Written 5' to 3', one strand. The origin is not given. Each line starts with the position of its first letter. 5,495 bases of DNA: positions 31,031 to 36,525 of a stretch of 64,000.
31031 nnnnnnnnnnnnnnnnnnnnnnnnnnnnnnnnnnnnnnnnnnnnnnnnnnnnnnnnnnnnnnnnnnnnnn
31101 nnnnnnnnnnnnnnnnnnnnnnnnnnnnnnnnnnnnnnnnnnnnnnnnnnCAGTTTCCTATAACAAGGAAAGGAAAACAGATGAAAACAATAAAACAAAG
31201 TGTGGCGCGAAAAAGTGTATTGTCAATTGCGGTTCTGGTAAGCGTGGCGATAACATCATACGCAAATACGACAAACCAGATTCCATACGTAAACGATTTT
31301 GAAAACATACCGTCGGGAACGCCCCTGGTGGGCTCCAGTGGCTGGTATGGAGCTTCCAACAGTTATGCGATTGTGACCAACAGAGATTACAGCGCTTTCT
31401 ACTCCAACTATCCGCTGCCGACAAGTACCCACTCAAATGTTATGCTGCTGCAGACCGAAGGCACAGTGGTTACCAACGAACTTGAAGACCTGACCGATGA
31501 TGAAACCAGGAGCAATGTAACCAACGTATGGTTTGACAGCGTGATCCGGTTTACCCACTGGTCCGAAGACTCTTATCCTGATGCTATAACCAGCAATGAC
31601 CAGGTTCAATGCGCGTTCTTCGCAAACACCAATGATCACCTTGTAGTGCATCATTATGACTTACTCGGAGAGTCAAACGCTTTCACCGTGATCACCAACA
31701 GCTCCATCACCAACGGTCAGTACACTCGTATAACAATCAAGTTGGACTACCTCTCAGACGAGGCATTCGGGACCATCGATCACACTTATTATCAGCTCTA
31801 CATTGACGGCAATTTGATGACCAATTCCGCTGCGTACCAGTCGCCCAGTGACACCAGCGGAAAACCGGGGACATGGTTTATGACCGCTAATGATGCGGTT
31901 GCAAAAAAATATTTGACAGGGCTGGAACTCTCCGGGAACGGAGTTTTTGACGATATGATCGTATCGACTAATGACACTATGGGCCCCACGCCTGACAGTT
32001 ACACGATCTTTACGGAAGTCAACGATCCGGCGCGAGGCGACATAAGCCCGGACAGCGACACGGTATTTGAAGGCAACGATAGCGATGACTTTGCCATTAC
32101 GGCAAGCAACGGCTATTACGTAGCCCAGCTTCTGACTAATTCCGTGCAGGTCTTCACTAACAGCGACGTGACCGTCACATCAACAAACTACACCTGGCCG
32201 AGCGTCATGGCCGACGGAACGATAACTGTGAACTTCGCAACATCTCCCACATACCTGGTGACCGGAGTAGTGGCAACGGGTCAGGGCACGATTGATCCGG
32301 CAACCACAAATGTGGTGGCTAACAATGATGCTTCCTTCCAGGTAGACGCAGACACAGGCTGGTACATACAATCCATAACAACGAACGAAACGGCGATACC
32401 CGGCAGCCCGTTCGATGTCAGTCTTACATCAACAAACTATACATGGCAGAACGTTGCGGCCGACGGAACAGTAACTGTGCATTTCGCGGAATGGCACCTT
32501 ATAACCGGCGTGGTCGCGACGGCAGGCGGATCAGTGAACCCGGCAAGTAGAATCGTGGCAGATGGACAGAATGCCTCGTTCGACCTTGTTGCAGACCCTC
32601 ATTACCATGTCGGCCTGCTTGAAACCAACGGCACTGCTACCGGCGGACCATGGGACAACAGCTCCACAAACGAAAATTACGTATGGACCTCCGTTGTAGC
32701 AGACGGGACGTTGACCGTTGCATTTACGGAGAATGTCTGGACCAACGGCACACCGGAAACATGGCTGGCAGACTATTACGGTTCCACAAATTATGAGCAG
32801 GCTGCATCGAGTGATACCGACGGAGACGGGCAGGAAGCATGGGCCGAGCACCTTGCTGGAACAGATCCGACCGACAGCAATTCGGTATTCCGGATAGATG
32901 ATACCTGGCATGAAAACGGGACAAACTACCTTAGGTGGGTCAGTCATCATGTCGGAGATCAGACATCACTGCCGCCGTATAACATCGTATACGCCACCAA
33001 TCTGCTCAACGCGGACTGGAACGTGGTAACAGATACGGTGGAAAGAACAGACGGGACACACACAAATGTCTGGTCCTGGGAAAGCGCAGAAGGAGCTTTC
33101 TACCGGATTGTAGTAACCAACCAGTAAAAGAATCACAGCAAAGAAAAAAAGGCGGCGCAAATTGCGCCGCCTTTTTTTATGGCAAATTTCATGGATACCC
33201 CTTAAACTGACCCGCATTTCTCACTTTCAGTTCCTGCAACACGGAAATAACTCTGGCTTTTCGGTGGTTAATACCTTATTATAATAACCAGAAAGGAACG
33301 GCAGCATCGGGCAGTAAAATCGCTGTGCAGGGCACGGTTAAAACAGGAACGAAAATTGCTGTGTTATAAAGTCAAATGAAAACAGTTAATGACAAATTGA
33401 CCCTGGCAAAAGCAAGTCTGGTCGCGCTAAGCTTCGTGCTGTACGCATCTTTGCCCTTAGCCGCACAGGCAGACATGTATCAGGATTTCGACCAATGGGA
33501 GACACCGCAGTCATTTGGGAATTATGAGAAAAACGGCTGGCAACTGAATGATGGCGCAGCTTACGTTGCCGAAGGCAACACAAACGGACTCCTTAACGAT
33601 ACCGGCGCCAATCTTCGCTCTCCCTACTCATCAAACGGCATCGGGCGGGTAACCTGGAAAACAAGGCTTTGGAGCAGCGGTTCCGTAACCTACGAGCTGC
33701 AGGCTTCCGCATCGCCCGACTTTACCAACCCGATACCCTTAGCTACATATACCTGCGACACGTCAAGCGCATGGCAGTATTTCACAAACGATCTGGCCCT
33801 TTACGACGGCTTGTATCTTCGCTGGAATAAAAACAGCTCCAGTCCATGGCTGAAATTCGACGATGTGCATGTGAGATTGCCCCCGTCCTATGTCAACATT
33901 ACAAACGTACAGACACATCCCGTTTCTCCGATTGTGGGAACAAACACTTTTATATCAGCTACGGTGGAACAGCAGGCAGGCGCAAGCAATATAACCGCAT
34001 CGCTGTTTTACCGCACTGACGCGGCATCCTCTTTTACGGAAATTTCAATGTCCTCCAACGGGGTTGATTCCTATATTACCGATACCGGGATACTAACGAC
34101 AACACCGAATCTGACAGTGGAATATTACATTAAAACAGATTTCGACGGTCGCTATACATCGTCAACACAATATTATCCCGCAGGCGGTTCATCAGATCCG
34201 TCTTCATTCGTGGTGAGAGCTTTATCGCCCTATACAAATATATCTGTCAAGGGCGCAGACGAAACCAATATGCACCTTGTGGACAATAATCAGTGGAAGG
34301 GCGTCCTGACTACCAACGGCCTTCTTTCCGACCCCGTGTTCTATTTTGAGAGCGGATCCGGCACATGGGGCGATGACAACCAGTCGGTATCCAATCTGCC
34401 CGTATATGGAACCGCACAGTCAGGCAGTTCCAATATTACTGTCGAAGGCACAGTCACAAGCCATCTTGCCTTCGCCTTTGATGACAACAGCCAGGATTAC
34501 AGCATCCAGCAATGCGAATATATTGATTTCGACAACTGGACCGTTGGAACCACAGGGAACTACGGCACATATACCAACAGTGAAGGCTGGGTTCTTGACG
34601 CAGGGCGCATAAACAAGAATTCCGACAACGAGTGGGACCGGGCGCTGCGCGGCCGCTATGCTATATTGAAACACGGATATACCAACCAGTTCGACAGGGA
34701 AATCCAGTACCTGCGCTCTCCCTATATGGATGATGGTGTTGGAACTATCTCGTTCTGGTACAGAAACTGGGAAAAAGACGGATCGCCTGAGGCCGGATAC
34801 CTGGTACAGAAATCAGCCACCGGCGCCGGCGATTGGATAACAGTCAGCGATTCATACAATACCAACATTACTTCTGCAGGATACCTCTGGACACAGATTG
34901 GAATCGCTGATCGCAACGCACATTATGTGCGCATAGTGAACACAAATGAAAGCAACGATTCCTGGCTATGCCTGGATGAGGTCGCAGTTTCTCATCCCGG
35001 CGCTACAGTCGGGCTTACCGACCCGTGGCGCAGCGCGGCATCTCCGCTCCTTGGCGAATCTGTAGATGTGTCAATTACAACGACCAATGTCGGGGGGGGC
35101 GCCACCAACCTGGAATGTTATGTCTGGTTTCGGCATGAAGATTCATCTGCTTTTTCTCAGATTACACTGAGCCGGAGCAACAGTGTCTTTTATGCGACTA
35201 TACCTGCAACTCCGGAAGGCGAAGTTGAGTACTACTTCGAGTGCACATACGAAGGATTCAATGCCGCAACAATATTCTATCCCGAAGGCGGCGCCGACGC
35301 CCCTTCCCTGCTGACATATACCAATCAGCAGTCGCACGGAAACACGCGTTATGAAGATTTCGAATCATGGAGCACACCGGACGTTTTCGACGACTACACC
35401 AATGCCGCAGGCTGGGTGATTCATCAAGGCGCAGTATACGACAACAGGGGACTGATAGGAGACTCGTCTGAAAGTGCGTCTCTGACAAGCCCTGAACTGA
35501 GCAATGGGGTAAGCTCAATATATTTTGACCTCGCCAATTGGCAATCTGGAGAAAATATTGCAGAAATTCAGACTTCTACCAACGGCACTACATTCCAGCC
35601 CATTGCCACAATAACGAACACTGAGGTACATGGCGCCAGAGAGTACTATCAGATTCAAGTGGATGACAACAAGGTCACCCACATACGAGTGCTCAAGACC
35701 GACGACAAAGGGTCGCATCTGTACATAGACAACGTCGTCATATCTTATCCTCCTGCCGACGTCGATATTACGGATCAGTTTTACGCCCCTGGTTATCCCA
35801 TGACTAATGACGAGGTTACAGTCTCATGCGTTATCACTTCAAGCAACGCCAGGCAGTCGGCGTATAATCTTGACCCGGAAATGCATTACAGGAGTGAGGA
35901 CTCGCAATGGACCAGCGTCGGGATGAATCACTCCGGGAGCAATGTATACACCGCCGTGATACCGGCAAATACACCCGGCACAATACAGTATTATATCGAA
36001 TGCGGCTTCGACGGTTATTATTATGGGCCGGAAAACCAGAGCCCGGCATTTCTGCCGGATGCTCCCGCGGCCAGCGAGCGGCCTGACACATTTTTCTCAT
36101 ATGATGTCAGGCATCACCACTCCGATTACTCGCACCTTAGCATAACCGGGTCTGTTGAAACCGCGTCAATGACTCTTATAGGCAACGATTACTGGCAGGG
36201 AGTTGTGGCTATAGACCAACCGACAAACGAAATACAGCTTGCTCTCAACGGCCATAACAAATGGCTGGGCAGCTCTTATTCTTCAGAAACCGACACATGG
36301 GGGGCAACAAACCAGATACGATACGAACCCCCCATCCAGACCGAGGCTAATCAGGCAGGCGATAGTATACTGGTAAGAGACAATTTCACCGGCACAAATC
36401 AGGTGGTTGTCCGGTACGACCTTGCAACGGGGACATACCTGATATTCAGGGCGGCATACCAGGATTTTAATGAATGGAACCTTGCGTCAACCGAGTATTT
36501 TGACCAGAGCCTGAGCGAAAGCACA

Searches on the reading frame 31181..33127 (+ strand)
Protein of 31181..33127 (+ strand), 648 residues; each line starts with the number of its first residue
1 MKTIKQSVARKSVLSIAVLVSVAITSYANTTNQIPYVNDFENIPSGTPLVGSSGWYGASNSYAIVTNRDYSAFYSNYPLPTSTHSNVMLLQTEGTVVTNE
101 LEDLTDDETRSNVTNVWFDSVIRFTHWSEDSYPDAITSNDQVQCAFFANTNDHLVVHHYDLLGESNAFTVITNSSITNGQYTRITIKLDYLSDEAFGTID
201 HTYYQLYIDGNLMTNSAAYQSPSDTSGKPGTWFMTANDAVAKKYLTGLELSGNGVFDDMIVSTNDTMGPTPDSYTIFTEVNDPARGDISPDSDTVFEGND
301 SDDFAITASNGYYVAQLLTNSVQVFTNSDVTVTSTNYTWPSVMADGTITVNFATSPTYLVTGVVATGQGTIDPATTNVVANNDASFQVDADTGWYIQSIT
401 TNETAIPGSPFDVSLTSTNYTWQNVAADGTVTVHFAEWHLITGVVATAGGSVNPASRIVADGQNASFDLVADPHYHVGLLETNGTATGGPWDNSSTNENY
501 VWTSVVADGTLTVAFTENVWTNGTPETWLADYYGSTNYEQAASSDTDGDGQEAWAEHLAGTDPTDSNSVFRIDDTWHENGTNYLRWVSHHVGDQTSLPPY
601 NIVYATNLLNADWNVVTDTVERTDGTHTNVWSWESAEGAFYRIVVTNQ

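Call 12: find_encoding_contigs(protein=window:31181-33127:+, flank=10000, max_places=10)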
Protein window:31181-33127:+ (648 aa): 1 contig read that carries it; 1 place shown.
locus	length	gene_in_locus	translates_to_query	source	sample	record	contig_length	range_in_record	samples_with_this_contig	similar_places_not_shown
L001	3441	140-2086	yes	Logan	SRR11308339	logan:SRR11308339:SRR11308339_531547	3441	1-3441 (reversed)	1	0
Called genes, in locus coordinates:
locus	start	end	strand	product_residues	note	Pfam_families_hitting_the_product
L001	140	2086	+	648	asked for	-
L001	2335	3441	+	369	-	?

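Call 33: search_protein_families(library=pfam, proteins=[window:31181-33127:+])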
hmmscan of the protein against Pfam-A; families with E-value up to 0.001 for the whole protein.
window:31181-33127:+ (648 aa): 0 families

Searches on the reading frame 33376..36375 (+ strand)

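Call 33: search_protein_families(library=pfam, proteins=[window:33376-36375:+])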
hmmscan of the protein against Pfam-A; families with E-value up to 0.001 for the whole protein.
window:33376-36375:+ (1000 aa): 1 family
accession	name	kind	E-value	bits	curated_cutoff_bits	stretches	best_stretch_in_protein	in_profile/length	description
PF11896.14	GlgE_dom_N_S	-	1e-07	32.9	25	0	834-879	43-89/179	Alpha-1,4-glucan:maltose-1-phosphate maltosyltransferase, domain N/S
